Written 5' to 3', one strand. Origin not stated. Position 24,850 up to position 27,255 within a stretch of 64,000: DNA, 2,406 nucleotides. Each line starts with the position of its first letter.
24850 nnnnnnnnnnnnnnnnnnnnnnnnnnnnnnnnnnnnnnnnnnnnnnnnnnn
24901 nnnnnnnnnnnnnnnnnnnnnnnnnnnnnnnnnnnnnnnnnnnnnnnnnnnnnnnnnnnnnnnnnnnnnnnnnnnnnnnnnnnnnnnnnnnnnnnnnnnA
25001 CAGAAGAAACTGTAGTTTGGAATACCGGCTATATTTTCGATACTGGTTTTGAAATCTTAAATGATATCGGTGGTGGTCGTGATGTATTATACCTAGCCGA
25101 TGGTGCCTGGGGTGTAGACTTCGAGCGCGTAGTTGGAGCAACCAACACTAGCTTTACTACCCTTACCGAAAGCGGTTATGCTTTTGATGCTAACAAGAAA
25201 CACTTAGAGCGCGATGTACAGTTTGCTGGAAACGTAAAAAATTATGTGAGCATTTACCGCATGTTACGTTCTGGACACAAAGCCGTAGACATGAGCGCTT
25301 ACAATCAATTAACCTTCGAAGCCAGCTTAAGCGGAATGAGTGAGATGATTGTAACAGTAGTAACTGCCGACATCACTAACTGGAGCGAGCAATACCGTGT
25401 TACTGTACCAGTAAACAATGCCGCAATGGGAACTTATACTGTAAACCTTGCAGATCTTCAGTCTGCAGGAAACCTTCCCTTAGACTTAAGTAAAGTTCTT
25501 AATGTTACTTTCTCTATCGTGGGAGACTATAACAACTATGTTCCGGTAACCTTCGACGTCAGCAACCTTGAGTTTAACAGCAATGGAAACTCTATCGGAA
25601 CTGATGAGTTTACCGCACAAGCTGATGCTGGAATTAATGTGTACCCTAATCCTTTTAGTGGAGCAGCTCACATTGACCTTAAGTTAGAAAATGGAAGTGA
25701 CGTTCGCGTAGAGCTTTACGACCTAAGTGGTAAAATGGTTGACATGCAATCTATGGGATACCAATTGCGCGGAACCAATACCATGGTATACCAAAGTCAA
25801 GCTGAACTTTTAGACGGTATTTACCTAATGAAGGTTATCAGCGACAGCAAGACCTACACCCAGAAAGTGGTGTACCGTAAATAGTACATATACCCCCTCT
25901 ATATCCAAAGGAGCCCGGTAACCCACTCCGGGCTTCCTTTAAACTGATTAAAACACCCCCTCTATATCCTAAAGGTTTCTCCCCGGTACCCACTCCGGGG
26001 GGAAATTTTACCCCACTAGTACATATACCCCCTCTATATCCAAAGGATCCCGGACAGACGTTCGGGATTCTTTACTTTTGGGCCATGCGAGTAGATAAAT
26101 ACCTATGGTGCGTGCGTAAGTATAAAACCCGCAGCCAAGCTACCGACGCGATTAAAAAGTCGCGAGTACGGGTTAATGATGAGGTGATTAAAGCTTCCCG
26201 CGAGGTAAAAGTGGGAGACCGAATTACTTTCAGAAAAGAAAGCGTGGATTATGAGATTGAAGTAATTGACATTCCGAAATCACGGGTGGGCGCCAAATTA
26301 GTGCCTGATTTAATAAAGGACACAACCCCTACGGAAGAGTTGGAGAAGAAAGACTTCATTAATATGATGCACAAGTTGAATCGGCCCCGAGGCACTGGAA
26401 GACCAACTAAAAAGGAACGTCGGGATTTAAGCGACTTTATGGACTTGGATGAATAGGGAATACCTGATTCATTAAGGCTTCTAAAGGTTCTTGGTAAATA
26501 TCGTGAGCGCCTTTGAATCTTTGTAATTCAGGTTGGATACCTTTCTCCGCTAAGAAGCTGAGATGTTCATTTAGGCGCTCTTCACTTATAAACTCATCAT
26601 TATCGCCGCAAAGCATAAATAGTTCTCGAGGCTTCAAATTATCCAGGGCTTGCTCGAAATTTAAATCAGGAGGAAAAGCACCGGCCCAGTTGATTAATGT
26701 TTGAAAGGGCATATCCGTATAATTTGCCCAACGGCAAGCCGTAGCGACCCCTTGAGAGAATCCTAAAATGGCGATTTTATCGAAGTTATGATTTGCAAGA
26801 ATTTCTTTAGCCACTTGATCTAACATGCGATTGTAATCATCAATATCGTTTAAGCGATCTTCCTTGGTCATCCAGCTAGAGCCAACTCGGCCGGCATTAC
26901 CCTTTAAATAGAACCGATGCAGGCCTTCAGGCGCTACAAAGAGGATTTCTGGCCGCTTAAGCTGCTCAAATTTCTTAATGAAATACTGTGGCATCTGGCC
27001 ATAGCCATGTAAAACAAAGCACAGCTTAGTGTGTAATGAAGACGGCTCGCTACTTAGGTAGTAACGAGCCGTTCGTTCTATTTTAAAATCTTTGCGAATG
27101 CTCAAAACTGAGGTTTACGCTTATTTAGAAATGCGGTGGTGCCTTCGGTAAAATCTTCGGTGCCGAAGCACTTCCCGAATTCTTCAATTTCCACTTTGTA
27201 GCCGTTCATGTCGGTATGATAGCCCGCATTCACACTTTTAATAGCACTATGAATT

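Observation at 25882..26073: Triple array of a C-rich motif plus structurally conserved hairpin: candidate new RNA element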

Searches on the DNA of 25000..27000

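Call 5: search_rna_families(source=window, start=25000, end=27000, threshold=evalue, max_evalue=10)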
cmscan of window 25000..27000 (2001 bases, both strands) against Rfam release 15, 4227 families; matches with E-value up to 10: 2.
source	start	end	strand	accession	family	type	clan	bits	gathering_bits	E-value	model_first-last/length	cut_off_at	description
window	25335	25476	+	RF02998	IS605-orfB-II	Gene; sRNA;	-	21.9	88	0.83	1-155/155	no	IS605-orfB-II RNA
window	25597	25652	+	RF00276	SNORD52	Gene; snRNA; snoRNA; CD-box;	CL00063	15.5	45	6.9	1-67/67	no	Small nucleolar RNA SNORD52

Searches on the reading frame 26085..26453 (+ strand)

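Call 11: search_protein_families(library=pfam, proteins=[window:26085-26453:+])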
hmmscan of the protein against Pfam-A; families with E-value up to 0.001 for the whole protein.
window:26085-26453:+ (123 aa): 1 family
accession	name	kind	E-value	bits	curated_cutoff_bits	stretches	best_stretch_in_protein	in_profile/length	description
PF01479.30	S4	-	1e-11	44.8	22.8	1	1-47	1-48/48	S4 domain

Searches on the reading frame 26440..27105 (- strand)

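Call 11: search_protein_families(library=pfam, proteins=[window:26440-27105:-])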
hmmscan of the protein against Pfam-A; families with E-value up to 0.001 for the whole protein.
window:26440-27105:- (222 aa): 3 families
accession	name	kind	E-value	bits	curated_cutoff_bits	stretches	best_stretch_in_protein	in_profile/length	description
PF02230.22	Abhydrolase_2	-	2.4e-11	44.3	23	1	20-212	8-210/217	Phospholipase/Carboxylesterase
PF03959.19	FSH1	-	4.4e-11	43.3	21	1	30-203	8-201/211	Serine hydrolase (FSH1)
PF12146.15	Hydrolase_4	-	0.00046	20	27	0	29-150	7-117/239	Serine aminopeptidase, S33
